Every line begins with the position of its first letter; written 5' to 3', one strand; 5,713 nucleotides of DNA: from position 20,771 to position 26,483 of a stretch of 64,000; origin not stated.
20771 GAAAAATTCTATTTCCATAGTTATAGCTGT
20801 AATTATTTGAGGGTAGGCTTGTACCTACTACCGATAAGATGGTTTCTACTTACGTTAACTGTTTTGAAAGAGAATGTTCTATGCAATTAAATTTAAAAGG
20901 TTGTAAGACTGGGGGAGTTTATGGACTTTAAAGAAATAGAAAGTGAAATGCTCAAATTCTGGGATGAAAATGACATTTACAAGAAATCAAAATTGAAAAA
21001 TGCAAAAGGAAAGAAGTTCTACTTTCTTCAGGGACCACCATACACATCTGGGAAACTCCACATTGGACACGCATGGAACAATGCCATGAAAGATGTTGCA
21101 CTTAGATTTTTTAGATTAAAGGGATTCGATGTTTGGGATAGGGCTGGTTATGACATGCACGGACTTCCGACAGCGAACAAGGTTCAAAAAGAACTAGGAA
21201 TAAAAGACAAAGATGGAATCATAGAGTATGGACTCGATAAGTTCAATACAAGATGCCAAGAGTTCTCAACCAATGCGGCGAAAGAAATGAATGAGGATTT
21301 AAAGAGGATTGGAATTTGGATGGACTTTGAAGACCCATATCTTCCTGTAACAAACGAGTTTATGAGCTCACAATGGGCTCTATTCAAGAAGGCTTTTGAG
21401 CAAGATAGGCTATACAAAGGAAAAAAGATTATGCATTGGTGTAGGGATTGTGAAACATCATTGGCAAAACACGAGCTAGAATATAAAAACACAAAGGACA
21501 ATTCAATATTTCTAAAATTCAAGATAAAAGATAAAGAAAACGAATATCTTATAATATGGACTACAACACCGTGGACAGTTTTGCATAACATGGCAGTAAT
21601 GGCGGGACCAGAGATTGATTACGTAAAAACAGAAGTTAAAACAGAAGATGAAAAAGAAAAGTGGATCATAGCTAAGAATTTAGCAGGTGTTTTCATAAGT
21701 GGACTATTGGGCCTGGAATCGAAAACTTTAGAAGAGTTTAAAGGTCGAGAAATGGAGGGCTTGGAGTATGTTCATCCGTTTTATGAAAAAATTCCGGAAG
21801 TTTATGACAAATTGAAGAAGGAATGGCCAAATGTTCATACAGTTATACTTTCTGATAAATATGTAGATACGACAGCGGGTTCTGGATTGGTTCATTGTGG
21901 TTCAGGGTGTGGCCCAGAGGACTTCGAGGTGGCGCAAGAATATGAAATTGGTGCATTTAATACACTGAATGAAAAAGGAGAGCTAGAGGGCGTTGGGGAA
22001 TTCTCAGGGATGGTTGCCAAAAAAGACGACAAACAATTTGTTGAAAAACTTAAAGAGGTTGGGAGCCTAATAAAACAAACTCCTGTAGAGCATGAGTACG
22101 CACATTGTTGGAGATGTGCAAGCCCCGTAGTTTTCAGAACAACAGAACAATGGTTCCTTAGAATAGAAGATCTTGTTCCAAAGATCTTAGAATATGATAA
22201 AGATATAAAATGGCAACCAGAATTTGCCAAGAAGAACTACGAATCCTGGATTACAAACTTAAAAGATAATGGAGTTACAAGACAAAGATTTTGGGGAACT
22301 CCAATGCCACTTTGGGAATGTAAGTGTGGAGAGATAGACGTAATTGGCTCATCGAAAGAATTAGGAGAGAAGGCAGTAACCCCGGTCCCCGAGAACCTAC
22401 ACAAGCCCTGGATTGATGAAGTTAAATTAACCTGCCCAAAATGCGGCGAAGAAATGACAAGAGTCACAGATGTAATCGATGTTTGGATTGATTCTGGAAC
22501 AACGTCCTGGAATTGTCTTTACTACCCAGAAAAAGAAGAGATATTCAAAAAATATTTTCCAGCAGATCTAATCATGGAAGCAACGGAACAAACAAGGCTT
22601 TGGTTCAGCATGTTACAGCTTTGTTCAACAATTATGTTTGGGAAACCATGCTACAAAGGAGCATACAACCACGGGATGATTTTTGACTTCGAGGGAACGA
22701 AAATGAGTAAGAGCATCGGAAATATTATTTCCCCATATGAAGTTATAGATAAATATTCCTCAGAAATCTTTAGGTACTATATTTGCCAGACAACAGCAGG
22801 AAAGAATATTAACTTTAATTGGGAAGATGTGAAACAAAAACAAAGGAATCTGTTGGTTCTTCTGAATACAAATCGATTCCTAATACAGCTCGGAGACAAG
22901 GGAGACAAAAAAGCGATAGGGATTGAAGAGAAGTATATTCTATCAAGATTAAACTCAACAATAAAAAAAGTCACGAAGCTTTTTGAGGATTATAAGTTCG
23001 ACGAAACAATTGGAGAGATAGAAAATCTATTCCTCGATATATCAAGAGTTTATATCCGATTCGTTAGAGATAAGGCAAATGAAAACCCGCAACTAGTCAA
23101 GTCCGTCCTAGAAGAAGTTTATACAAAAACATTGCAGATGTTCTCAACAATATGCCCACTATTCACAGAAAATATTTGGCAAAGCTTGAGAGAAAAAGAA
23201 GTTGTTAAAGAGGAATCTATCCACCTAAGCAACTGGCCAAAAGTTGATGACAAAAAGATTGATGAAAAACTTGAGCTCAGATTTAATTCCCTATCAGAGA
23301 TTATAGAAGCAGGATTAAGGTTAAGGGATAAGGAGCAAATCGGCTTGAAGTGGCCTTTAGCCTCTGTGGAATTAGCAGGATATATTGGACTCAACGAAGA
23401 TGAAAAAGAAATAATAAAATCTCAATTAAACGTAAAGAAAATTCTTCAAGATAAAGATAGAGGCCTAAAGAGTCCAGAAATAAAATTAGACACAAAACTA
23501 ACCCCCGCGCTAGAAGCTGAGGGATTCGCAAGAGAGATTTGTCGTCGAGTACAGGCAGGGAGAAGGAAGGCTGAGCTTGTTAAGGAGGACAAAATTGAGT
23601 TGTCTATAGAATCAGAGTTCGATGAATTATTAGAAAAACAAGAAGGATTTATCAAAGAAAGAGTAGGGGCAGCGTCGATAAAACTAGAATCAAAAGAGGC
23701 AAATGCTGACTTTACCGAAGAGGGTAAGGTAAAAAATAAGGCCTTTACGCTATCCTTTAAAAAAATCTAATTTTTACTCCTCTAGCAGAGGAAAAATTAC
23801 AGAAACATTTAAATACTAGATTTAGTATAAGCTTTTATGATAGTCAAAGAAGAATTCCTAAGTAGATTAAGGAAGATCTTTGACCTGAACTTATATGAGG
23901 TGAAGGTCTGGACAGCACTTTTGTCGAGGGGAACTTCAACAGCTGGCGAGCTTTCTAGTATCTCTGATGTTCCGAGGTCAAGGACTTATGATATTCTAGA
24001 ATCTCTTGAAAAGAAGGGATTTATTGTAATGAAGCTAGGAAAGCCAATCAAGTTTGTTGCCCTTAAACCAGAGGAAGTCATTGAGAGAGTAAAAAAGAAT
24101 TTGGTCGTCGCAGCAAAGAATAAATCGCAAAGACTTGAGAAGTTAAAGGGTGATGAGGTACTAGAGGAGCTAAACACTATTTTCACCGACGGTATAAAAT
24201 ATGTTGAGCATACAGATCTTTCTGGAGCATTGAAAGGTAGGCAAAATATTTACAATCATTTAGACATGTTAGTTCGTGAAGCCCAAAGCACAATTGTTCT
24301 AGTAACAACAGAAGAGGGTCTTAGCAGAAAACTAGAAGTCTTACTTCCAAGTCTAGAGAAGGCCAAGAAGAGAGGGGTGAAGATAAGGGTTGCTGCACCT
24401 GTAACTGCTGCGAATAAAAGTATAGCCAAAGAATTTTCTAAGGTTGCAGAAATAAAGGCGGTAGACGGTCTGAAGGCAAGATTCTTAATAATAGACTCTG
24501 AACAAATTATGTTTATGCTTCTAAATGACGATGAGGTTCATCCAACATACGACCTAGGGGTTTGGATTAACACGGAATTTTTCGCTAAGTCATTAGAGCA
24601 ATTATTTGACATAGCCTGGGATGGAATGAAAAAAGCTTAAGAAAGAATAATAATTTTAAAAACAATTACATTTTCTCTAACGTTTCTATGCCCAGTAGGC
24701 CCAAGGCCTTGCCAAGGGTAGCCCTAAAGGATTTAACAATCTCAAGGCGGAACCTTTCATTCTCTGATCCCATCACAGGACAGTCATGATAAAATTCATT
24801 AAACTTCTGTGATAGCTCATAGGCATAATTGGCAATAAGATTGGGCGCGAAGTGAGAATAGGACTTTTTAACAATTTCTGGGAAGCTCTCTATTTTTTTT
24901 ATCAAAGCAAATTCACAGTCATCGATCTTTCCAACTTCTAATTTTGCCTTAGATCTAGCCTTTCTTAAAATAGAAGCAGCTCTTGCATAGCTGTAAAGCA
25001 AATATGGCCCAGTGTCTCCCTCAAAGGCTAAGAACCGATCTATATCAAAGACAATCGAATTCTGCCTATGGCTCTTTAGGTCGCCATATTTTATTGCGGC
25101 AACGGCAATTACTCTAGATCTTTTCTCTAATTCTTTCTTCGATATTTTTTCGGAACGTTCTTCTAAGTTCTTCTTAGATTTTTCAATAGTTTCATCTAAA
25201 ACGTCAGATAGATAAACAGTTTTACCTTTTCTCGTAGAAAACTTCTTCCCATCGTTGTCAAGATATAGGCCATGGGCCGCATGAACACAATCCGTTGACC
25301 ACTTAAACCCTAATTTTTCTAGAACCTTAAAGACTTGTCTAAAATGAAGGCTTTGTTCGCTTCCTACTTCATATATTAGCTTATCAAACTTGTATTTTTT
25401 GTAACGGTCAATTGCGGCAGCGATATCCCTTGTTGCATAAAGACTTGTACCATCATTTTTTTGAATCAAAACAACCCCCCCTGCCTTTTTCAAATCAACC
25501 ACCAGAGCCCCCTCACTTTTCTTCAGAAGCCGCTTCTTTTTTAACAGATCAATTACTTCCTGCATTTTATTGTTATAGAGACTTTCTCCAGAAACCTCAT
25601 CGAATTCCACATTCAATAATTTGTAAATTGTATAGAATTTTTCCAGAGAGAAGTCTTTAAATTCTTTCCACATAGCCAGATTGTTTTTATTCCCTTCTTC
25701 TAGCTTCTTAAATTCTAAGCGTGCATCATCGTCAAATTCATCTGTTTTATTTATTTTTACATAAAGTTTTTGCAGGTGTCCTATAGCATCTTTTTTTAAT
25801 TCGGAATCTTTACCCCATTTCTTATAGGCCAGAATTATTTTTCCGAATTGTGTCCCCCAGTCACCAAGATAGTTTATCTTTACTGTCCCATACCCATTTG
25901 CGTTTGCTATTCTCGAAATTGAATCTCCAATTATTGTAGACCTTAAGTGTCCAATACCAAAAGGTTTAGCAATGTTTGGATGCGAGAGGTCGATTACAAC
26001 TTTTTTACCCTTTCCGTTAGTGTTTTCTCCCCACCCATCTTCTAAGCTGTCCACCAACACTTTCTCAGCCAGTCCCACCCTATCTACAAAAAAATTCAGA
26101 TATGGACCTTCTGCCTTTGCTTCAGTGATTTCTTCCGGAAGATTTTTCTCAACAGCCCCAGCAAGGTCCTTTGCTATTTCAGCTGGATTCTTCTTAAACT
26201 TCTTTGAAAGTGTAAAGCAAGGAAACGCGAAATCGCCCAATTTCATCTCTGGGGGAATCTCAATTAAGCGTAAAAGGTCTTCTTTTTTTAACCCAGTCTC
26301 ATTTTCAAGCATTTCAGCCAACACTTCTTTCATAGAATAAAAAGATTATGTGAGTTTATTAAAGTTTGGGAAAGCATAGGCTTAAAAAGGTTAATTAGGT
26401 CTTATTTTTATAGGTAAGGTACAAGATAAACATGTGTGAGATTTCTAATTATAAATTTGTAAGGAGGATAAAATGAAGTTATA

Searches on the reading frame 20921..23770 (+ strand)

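Call 33: search_protein_families(library=pfam, proteins=[window:20921-23770:+], max_evalue=0.001)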
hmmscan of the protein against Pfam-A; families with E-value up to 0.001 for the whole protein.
window:20921-23770:+ (949 aa): 6 families
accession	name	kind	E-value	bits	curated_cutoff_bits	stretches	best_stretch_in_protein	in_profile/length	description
PF00133.28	tRNA-synt_1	-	2.9e-114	382.5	22.7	1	10-632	2-413/414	tRNA synthetases class I (I, L, M and V)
PF08264.19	Anticodon_1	-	1.3e-29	103.4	25.1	1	670-816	1-146/148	Anticodon-binding domain of tRNA ligase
PF09334.17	tRNA-synt_1g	-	3.5e-24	85.7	20.1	3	40-182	8-131/391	tRNA synthetases class I (M)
PF19302.4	DUF5915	-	1.2e-10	41.8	27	1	852-933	100-183/195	Domain of unknown function (DUF5915)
PF01406.26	tRNA-synt_1e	-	4.6e-09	36.5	27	1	581-640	240-299/301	tRNA synthetases class I (C) catalytic domain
PF01921.24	tRNA-synt_1f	-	4.2e-06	26.4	27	1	571-639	261-327/360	tRNA synthetases class I (K)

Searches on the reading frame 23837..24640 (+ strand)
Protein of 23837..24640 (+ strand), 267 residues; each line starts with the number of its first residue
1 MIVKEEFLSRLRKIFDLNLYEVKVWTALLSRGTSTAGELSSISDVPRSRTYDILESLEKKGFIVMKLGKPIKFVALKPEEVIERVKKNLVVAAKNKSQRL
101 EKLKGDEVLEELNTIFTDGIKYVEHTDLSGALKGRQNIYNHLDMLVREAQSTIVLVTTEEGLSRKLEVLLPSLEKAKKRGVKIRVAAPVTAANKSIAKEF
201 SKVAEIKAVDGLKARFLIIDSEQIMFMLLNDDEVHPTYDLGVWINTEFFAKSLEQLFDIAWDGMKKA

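Call 33: search_protein_families(library=pfam, proteins=[window:23837-24640:+], max_evalue=0.001)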
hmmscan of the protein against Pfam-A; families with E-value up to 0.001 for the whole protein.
window:23837-24640:+ (267 aa): 3 families
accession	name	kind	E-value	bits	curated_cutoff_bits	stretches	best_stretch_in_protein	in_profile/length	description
PF01978.25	TrmB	-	1.2e-19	70.3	25.6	1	12-79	2-68/68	Sugar-specific transcriptional regulator TrmB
PF11495.14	Regulator_TrmB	-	4.8e-06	26.4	22.2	1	133-228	6-96/233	Archaeal transcriptional regulator TrmB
PF00239.26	Resolvase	-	0.00063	20.3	23.3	0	118-188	30-101/145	Resolvase, N terminal domain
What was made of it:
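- On Integrase-mediated integrative element (island, provirus, ICE or IME): The only recombinase-family hit is a sub-threshold Resolvase match in the TrmB-family ORF 23837-24640 (call 33).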

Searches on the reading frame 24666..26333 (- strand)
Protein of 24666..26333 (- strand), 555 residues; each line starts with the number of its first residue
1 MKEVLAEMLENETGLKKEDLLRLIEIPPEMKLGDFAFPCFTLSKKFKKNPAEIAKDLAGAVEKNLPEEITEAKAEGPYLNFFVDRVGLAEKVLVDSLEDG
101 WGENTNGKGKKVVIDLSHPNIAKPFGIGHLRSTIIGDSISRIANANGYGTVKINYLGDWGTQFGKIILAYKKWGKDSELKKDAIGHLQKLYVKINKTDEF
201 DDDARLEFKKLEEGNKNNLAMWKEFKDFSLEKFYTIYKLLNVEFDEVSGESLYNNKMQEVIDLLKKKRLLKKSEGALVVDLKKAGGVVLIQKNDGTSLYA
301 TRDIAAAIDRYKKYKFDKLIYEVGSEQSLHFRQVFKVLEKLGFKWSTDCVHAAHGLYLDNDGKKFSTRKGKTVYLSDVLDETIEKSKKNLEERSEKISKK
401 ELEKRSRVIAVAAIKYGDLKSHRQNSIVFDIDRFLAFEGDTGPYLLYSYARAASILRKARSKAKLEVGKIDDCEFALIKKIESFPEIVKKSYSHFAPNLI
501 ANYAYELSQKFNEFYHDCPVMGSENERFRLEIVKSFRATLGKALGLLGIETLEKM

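Call 33: search_protein_families(library=pfam, proteins=[window:24666-26333:-], max_evalue=0.001)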
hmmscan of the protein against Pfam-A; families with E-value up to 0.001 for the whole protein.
window:24666-26333:- (555 aa): 3 families
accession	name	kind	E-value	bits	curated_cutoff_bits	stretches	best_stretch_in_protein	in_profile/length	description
PF00750.26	tRNA-synt_1d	-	2.5e-96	323.1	23.3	1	104-430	14-348/349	tRNA synthetases class I (R), catalytic domain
PF05746.21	DALR_1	-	8.3e-31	106.9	22.3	1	445-555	1-117/117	DALR anticodon binding domain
PF03485.21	Arg_tRNA_synt_N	-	2.1e-15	57.6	21.5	1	2-83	4-85/85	Arginyl tRNA synthetase N terminal domain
